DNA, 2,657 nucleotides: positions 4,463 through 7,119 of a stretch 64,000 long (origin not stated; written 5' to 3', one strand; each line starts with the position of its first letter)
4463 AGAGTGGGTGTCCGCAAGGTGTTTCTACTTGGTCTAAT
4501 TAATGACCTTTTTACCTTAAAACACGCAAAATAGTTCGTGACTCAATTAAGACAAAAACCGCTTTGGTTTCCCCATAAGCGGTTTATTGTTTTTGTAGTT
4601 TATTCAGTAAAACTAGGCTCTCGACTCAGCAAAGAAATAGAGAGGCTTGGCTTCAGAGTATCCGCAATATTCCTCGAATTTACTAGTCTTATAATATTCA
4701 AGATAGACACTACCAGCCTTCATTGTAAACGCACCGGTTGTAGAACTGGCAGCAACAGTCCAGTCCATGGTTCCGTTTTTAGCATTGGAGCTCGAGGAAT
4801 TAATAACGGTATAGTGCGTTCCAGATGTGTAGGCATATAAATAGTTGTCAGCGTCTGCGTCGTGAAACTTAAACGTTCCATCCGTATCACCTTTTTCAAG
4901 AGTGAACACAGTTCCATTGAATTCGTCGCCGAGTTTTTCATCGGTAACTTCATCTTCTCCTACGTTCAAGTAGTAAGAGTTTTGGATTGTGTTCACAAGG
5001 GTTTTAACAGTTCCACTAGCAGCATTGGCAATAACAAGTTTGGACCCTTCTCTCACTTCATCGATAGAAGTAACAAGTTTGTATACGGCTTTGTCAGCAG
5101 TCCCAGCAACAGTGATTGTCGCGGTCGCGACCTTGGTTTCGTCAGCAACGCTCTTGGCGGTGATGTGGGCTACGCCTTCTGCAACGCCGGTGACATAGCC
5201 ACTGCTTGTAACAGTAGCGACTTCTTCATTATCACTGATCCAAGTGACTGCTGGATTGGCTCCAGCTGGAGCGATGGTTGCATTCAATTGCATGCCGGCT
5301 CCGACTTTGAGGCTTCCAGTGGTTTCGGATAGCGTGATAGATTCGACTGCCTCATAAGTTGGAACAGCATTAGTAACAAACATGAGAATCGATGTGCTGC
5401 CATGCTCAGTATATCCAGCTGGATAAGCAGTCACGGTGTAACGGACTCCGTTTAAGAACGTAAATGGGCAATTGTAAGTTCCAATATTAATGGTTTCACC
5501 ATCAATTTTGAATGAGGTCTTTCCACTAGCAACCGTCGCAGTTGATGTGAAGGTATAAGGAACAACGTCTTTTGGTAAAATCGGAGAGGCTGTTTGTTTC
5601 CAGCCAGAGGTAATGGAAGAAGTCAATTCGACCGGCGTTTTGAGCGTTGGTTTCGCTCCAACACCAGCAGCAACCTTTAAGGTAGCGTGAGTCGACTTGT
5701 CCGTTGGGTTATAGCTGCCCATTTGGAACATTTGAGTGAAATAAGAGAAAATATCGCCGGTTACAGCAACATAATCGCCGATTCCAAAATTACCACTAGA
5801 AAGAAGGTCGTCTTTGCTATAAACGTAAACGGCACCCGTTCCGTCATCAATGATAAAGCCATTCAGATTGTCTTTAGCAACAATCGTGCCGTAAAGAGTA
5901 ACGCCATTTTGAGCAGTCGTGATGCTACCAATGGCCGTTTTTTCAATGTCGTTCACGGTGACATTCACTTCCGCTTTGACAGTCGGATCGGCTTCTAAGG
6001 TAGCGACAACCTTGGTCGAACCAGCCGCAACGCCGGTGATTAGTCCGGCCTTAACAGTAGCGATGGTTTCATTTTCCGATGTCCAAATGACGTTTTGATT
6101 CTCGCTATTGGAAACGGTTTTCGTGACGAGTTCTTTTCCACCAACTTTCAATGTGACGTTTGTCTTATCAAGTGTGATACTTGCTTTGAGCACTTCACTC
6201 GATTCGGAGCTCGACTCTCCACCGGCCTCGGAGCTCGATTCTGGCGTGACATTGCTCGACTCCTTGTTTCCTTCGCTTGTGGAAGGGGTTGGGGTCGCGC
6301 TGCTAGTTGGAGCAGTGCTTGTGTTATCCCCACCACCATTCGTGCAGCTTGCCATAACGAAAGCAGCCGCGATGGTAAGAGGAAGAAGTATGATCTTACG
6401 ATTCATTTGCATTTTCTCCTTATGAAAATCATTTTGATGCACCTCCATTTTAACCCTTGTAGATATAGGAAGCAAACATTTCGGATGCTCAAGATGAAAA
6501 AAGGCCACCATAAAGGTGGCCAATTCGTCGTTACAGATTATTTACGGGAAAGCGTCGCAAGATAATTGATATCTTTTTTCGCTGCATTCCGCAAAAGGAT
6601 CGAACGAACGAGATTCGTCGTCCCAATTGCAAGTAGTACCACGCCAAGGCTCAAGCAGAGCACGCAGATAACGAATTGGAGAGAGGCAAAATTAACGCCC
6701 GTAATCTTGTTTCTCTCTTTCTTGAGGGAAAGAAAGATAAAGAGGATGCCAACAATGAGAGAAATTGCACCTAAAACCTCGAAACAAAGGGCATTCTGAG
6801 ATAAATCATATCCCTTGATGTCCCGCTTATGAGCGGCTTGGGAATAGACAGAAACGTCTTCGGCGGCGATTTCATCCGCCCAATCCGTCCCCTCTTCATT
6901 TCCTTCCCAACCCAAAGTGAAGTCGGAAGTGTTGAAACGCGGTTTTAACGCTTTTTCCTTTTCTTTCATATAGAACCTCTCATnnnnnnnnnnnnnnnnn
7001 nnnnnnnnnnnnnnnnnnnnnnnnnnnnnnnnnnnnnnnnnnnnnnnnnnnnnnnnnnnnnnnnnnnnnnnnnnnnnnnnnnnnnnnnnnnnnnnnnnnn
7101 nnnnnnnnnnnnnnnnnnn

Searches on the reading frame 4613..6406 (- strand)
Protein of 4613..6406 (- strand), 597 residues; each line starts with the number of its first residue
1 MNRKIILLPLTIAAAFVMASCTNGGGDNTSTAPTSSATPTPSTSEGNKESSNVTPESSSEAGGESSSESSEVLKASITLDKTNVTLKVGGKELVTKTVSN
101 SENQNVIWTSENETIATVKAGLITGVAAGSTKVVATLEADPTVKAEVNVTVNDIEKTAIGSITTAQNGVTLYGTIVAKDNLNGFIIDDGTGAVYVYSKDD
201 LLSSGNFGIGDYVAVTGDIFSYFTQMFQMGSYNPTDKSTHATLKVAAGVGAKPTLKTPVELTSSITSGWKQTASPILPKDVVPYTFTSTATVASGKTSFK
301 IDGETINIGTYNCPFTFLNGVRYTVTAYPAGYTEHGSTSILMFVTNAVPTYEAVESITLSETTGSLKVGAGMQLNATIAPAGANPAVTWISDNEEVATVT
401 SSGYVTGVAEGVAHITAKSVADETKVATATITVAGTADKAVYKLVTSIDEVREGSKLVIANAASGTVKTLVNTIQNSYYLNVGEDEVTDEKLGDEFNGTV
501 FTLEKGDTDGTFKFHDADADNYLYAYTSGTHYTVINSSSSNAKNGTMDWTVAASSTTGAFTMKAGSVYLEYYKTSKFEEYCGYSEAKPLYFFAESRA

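Call 3: search_protein_families(library=pfam, proteins=[window:4613-6406:-], max_evalue=0.01)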
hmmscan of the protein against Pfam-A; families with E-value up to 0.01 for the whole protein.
window:4613-6406:- (597 aa): 3 families
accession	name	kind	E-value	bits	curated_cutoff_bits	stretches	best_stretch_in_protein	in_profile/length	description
PF02368.24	Big_2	-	1.3e-21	76.7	22.8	2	353-421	1-70/79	Bacterial Ig-like domain (group 2)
PF16100.11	RMI2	-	0.00056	20.1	29.4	1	167-221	39-96/132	RecQ-mediated genome instability protein 2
PF22359.2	Big-like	-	0.0016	19.1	27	1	386-425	2-40/48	Bacterial Ig-like domain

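Call 4: search_protein_families(library=ncbifam, proteins=[window:4613-6406:-], max_evalue=0.01)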
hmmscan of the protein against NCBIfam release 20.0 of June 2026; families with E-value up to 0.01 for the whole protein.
window:4613-6406:- (597 aa): 1 family
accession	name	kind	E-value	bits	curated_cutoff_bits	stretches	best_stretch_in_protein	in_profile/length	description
NF033674.1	stress_OB_fold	domain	0.0047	17.1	35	1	125-219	7-94/111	NirD/YgiW/YdeI family stress tolerance protein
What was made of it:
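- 4613..6406 (-): Possible accessory: a 597-aa surface lipoprotein with two Big_2 Ig-like domains and a putative OB-fold. It lies 131 nt downstream of the 143-aa gene, past the terminator. It is a candidate nucleic-acid-capturing protein. Big_2 1.3e-21; weak OB-type hits to RMI2 (5.6e-4) and stress_OB_fold (4.7e-3) (calls 3, 4).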

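Call 69: find_homologous_proteins(query=window:4613-6406:-, max_evalue=0.001)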
Query window:4613-6406:- (597 aa): 144 proteins with E <= 0.001 among 8000 candidates; the best 120 are listed.
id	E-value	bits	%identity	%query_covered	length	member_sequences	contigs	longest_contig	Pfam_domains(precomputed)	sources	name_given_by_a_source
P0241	0.0e+0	1270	100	100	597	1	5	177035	PF26182.1,PF02368.25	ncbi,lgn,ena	-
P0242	1.3e-124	435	46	100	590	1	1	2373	PF07679.23,PF26182.1,PF02368.25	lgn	-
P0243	9.9e-118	412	54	73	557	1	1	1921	PF26182.1,PF21461.4,PF02368.25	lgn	-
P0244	1.1e-117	412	52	73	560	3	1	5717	PF26182.1,PF02368.25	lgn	-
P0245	1.3e-116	409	51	73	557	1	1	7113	PF26182.1,PF02368.25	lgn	-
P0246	1.6e-114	402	50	73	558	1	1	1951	PF26182.1,PF02368.25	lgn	-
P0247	4.8e-112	394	53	75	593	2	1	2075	PF26182.1,PF22359.3,PF02368.25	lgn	-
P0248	4.0e-105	371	52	75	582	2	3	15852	PF26182.1,PF22359.3,PF02368.25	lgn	-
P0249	1.0e-98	350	49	75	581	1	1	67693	PF26182.1,PF02368.25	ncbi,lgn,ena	-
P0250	6.2e-70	255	31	62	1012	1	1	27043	PF25271.2,PF02494.23,PF22359.3,PF02368.25,PF20578.5,PF27443.1,PF06832.19,PF26918.1,PF13995.13,PF21764.4,PF26182.1,PF17963.8,PF01472.27,PF21461.4,PF23386.3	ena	-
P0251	2.5e-58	216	47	14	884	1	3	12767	PF21764.4,PF07679.23,PF26182.1,PF21461.4,PF22359.3,PF02368.25,PF20578.5,PF17790.8,PF26918.1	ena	-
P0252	6.6e-53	198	36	82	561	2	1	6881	PF26182.1,PF21461.4,PF02368.25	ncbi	-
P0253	8.8e-53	198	39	73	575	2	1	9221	PF26182.1,PF02368.25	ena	-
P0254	6.3e-47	179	49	14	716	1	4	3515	PF21764.4,PF26182.1,PF21461.4,PF22359.3,PF02368.25,PF20578.5,PF17790.8,PF26918.1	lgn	-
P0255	4.5e-46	176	43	13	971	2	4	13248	PF21764.4,PF26182.1,PF21461.4,PF22359.3,PF02368.25,PF20578.5,PF26918.1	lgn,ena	-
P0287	1.8e-20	91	33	59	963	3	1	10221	PF22359.3,PF01336.32,PF02368.25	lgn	-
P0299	1.5e-16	78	28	43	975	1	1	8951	PF21764.4,PF26182.1,PF01336.32,PF02368.25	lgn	-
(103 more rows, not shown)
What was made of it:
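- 4613..6406 (-): Homologues P0287 and P0299 carry PF01336 (call 69).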

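Call 71: find_encoding_contigs(protein=P0241, flank=3000, max_places=3)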
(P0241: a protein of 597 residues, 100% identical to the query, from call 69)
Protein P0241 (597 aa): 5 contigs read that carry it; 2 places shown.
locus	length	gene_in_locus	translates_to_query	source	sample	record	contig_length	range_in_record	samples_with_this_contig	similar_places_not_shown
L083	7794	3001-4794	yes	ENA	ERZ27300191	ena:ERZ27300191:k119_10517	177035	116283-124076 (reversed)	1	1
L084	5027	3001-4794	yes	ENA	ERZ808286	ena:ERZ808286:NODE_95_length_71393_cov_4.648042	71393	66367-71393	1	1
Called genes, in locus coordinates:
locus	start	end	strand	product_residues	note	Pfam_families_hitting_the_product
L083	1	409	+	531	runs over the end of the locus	PF13416:SBP_bac_8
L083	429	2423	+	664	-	PF00565:SNase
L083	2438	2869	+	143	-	-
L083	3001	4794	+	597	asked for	PF02368:Big_2, PF26182:Ig_NUP210_5th (weak)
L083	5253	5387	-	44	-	-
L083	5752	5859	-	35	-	-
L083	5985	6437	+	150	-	-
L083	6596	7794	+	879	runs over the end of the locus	-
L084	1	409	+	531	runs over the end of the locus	PF13416:SBP_bac_8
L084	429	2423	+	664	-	PF00565:SNase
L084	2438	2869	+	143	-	-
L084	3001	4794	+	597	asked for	PF02368:Big_2, PF26182:Ig_NUP210_5th (weak)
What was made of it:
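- Tried and rejected: A 100%-identical neighbour protein places the locus on ENA metagenome contigs of 71-177 kb without organism names (call 71).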

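Call 72: list_cluster_members(proteins=[P0241, P0003, P0064])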
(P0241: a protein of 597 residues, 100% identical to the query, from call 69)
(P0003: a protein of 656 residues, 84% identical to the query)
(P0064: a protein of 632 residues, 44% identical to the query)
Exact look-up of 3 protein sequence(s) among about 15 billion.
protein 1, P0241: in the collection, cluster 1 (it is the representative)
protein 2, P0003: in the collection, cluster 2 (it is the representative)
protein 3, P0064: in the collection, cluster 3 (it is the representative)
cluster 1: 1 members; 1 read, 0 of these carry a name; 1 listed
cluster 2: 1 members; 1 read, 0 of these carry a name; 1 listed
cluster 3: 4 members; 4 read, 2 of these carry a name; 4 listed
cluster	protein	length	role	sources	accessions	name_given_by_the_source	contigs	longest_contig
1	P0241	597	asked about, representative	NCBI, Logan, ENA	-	-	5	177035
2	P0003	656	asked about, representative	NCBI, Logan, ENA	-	-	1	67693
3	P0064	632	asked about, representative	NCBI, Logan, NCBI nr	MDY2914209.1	MAG: thermonuclease family protein [Candidatus Enteromonas sp.] | thermonuclease family protein [Candidatus Enteromonas sp.]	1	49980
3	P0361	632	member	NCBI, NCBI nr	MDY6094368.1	MAG: thermonuclease family protein [Candidatus Enteromonas sp.] | thermonuclease family protein [Candidatus Enteromonas sp.]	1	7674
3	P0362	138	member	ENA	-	-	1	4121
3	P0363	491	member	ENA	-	-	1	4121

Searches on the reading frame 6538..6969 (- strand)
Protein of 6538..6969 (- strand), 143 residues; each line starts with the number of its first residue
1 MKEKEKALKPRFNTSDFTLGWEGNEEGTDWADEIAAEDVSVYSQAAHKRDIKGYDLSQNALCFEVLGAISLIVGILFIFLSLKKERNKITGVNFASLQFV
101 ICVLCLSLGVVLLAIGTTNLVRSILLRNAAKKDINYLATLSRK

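Call 3: search_protein_families(library=pfam, proteins=[window:6538-6969:-], max_evalue=0.01)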
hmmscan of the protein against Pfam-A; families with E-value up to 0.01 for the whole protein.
window:6538-6969:- (143 aa): 0 families
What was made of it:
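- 6538..6969 (-): 143-aa membrane protein with two hydrophobic (TM-like) segments; last gene before the terminator; function unknown. No Pfam hit (call 3).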

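Call 4: search_protein_families(library=ncbifam, proteins=[window:6538-6969:-], max_evalue=0.01)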
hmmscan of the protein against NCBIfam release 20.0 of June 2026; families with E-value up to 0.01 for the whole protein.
window:6538-6969:- (143 aa): 2 families
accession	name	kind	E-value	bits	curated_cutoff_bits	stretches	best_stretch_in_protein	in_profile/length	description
NF038305.1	HpsJ_fam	subfamily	0.00013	22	60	1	72-136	51-115/234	HpsJ family protein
NF008482.1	PRK11383.1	exception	0.0097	16.2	150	0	71-119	40-89/123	inner membrane protein YiaA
